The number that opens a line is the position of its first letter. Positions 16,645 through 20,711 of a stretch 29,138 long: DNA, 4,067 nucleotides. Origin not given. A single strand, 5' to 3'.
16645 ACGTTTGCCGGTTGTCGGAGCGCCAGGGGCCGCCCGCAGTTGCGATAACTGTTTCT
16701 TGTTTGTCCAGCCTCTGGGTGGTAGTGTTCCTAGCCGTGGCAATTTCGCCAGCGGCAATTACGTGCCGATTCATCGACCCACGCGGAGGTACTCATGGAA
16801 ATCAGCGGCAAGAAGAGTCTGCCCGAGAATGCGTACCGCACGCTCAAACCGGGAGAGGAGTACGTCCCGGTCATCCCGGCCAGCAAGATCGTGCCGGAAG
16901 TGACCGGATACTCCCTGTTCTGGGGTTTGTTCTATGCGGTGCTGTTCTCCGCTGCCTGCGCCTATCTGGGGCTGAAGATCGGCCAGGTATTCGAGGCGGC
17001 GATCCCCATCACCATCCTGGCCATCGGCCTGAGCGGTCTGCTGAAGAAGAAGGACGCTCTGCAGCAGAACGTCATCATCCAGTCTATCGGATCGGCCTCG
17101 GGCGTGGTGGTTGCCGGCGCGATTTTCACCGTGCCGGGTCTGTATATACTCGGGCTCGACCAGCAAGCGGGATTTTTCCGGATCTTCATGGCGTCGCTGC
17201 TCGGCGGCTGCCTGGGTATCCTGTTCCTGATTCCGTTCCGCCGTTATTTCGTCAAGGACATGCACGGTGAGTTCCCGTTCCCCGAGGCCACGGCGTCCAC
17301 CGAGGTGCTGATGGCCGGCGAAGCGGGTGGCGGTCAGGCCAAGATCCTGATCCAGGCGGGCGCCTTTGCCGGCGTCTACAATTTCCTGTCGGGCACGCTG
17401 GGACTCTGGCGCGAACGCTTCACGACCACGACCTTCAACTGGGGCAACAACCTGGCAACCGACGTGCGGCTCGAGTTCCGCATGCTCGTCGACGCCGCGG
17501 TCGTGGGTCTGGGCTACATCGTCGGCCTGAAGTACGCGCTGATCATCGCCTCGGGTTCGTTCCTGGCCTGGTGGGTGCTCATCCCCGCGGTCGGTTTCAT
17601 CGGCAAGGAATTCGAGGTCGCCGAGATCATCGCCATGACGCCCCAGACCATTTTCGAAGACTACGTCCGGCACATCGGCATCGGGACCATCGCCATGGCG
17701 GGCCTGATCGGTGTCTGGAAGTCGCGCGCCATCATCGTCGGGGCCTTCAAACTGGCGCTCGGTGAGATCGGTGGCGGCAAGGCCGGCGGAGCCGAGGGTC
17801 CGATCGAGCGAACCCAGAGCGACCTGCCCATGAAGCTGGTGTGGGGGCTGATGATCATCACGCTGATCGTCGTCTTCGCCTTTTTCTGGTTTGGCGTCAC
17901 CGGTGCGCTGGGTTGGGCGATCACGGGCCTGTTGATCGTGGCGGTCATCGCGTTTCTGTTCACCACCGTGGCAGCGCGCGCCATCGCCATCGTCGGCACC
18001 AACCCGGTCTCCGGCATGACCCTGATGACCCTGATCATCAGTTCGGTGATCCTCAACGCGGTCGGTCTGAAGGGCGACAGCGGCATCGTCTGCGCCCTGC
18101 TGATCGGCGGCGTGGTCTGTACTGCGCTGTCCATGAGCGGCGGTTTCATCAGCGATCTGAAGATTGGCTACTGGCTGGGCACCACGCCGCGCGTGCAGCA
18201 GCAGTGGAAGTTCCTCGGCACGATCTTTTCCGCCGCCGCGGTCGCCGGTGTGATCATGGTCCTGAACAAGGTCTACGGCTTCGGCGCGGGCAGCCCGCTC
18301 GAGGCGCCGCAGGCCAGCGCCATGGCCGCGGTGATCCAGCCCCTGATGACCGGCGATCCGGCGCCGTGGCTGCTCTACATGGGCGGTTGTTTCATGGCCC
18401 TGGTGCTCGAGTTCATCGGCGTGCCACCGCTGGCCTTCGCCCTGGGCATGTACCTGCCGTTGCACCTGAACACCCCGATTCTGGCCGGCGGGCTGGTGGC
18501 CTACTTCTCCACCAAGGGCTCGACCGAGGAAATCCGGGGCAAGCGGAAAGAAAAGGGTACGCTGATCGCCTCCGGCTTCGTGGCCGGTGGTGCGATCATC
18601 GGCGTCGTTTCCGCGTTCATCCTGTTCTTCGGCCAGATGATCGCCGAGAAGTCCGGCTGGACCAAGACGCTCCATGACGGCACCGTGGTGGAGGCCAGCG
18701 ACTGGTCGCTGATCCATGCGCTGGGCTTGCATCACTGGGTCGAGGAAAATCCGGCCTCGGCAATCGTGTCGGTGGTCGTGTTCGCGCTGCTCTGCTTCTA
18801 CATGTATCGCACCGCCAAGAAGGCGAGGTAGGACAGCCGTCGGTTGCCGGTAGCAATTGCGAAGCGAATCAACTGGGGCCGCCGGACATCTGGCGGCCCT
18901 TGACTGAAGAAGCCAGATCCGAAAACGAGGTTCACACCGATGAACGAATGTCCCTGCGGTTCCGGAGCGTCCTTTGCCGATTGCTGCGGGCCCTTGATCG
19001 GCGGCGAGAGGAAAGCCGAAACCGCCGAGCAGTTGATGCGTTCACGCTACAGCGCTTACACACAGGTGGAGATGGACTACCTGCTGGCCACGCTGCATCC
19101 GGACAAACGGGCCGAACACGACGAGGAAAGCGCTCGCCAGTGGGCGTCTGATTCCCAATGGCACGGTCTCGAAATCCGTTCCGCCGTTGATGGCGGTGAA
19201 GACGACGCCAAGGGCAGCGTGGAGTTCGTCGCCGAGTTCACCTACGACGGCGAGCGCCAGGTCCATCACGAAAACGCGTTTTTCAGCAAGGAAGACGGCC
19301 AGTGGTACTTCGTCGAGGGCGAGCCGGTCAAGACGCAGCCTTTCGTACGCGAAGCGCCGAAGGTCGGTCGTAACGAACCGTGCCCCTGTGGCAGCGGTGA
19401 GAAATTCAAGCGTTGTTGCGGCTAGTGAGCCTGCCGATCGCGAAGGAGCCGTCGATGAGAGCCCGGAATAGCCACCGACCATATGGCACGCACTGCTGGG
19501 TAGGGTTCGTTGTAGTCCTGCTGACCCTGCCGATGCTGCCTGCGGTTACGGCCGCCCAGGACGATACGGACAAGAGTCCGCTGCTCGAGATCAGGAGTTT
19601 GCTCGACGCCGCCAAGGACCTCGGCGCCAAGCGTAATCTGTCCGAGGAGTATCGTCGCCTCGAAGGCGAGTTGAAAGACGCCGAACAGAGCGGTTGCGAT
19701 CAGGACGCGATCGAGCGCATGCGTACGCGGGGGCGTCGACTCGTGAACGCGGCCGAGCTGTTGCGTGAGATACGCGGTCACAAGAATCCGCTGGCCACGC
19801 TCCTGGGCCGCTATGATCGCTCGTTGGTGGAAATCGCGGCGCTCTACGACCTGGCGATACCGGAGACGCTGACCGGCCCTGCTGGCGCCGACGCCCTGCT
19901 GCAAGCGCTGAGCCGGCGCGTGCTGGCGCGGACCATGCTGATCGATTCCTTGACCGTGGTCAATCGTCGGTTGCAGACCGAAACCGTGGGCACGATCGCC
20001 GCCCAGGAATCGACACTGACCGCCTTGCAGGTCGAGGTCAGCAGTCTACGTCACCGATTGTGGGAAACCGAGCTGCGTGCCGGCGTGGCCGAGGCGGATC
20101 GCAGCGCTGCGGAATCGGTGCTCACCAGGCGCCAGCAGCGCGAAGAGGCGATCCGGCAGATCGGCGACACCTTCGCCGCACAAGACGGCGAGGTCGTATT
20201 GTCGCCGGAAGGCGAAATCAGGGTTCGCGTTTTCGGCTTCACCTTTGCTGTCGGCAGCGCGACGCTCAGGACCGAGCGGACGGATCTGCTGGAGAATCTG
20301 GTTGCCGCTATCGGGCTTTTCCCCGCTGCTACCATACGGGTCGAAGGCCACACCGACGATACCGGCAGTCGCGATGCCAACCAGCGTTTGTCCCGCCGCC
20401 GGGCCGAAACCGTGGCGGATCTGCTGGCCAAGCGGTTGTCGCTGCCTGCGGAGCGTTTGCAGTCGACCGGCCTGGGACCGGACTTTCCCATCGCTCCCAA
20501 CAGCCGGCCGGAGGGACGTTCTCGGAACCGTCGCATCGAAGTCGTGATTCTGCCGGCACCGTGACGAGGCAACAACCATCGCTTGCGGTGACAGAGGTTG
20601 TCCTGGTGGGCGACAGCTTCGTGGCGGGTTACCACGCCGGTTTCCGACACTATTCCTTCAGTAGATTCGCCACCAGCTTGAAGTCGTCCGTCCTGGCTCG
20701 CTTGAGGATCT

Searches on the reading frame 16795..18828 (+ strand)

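Call 69: search_protein_families(library=pfam, proteins=[window:16795-18828:+], max_evalue=0.00001)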
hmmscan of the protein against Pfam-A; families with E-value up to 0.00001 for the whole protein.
window:16795-18828:+ (678 aa): 1 family
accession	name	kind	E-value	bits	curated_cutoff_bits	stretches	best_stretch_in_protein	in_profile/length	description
PF03169.20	OPT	-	1.5e-93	315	25.8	1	35-609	1-622/623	OPT oligopeptide transporter protein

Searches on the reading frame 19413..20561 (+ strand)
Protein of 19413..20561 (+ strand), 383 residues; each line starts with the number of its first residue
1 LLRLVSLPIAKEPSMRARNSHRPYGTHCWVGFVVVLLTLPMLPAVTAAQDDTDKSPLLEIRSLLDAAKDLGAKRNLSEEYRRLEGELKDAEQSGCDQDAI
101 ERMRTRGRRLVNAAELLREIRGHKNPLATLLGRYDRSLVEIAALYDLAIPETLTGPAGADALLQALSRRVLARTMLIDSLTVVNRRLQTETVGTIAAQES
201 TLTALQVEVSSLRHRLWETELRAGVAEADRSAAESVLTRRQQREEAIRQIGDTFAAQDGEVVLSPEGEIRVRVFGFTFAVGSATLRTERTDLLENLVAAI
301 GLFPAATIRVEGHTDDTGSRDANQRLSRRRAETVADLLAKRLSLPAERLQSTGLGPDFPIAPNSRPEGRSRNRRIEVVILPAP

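Call 69: search_protein_families(library=pfam, proteins=[window:19413-20561:+], max_evalue=0.00001)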
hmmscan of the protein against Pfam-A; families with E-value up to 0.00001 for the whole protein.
window:19413-20561:+ (383 aa): 1 family
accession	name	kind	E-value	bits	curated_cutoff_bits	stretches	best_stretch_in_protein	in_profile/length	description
PF00691.25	OmpA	-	9.1e-18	64.9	27.2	1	277-373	1-98/98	OmpA family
